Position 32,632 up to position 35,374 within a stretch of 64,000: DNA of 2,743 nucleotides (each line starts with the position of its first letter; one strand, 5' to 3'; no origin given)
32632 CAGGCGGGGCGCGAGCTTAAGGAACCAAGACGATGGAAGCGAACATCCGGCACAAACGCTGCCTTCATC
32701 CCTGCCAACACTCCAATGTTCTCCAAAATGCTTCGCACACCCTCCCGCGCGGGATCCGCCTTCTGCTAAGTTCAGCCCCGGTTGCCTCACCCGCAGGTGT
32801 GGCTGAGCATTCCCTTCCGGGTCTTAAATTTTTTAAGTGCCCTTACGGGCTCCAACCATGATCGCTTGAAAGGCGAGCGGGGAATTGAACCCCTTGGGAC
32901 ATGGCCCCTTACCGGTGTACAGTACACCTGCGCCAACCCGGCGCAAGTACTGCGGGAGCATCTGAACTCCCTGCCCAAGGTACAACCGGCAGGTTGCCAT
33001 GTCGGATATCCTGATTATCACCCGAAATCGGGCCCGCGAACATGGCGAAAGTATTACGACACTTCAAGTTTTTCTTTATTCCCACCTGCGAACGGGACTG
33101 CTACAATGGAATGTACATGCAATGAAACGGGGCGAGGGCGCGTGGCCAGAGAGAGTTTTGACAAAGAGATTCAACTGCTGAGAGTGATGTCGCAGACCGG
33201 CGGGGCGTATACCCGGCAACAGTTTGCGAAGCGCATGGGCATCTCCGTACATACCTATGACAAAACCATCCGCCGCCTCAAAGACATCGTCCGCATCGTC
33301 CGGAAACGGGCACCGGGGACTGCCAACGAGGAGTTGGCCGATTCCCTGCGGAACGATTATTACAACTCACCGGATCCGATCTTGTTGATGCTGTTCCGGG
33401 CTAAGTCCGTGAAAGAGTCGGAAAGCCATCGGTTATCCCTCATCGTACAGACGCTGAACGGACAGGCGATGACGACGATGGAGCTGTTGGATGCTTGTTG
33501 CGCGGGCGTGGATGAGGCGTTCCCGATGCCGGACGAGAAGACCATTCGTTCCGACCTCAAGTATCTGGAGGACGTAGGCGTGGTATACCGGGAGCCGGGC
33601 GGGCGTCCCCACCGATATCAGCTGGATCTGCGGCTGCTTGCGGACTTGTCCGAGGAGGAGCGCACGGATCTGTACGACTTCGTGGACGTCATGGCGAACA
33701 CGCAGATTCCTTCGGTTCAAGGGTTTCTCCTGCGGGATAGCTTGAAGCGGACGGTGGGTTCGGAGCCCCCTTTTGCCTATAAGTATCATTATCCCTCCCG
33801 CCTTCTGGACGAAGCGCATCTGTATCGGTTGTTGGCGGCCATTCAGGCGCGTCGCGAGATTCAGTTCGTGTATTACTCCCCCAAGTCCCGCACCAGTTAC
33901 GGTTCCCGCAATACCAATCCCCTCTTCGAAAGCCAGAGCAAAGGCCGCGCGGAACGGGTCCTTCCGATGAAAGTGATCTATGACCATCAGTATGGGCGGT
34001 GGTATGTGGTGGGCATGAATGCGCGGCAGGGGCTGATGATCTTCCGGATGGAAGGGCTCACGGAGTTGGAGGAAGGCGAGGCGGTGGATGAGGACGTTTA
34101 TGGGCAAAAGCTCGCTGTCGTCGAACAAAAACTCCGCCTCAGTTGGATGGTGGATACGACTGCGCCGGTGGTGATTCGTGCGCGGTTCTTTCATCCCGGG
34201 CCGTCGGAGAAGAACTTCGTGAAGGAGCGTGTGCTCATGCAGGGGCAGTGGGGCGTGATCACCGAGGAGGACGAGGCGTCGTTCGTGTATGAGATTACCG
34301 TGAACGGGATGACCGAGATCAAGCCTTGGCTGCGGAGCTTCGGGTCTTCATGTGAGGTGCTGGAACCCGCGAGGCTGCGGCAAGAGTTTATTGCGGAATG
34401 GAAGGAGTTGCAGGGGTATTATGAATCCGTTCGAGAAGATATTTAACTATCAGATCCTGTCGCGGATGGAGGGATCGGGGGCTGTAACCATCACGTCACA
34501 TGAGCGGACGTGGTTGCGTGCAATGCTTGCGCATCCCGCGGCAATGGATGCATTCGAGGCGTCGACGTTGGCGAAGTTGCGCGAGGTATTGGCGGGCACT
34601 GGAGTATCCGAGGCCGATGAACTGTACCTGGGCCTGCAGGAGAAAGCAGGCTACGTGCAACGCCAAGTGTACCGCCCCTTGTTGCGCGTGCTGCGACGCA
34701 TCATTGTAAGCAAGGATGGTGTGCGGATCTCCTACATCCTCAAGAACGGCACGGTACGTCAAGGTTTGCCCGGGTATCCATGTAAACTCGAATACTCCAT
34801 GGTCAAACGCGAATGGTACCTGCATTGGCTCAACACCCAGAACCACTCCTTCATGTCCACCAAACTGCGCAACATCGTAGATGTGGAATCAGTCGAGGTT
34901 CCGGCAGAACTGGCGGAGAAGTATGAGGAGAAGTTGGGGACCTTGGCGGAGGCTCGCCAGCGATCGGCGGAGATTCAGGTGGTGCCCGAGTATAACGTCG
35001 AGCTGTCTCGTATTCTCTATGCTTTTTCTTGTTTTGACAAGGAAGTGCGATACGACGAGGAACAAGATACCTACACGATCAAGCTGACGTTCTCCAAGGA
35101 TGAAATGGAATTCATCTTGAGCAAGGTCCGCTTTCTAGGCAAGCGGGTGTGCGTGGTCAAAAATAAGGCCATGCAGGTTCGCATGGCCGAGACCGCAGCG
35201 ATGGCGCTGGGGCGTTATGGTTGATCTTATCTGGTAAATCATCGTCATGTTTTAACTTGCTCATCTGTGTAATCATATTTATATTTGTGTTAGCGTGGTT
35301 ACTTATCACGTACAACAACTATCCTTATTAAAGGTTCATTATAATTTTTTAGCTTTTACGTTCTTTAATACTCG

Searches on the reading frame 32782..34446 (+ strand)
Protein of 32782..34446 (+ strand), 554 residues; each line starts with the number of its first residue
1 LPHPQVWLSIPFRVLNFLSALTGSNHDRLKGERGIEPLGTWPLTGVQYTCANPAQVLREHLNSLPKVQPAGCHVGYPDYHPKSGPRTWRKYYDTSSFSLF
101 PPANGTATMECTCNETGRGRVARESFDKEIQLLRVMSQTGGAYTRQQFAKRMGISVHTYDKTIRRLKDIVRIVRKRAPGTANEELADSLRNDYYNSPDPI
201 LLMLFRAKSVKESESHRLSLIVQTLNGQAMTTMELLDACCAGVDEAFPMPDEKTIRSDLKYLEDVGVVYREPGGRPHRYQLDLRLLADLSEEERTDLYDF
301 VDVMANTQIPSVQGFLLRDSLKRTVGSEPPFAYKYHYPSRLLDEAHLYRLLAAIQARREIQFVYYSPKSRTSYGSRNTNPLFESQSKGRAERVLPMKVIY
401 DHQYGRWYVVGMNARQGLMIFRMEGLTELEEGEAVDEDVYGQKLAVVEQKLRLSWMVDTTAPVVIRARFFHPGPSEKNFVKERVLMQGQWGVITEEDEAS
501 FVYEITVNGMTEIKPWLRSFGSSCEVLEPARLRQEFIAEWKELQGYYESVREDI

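Call 16: search_protein_families(library=pfam, proteins=[window:32782-34446:+], max_evalue=0.001)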
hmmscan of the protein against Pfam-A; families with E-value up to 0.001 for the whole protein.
window:32782-34446:+ (554 aa): 3 families
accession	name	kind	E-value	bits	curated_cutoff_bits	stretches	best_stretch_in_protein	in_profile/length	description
PF25583.1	WCX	-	3.6e-13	50.1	23.9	1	465-543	5-75/76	WCX domain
PF13280.12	WYL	-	4.5e-06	27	21.8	1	346-430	2-69/70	WYL domain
PF08279.18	HTH_11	-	0.00094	19.5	25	0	130-176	3-50/55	HTH domain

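Call 83: search_protein_families(library=padloc, proteins=[window:32782-34446:+], max_evalue=0.01)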
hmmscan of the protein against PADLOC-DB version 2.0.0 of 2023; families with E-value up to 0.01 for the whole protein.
window:32782-34446:+ (554 aa): 8 families
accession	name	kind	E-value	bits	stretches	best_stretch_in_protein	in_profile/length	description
PDLC01652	WYL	-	9.2e-26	89.1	1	344-543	17-161/162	"CAS-I,CAS-II,CAS-III,CAS-IV,CAS-V,CAS-VI; associated_signaling"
PDLC01457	WYL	-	2.1e-10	38.6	1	215-531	3-228/229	"CAS-I,CAS-II,CAS-III,CAS-IV,CAS-V,CAS-VI; associated_signaling"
PDLC01766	Cas3c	-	2.8e-10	37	1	455-549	230-318/1009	-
PDLC01484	WYL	-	0.004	14.4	1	509-548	398-437/437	"CAS-I,CAS-II,CAS-III,CAS-IV,CAS-V,CAS-VI; associated_signaling"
PDLC01510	WYL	-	0.004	14.4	1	509-548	398-437/437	"CAS-I,CAS-II,CAS-III,CAS-IV,CAS-V,CAS-VI; associated_signaling"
PDLC01857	CARF3--CARF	-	0.0044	14.7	0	251-283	156-187/201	-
PDLC01046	WYL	-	0.0044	14.2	0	508-548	394-434/435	HTH-WYL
PDLC01434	CasR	-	0.0056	14.6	0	127-169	128-168/191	"CAS-I,CAS-II,CAS-III,CAS-IV,CAS-V,CAS-VI; associated_signaling"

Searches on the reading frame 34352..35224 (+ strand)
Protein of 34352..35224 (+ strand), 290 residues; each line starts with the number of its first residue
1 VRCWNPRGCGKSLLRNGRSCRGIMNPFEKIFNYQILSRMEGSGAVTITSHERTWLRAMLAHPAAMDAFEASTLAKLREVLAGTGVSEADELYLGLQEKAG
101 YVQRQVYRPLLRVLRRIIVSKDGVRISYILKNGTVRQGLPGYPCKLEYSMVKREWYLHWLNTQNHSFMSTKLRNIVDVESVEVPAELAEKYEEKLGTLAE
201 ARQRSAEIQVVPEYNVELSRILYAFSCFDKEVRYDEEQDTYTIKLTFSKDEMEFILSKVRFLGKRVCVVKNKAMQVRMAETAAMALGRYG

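Call 16: search_protein_families(library=pfam, proteins=[window:34352-35224:+], max_evalue=0.001)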
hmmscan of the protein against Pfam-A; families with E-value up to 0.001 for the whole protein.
window:34352-35224:+ (290 aa): 0 families

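Call 83: search_protein_families(library=padloc, proteins=[window:34352-35224:+], max_evalue=0.01)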
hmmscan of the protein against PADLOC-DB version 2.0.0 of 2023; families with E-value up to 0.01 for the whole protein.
window:34352-35224:+ (290 aa): 1 family
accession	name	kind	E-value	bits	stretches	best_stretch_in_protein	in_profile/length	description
PDLC01652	WYL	-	9.1e-09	33.8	1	103-285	12-161/162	"CAS-I,CAS-II,CAS-III,CAS-IV,CAS-V,CAS-VI; associated_signaling"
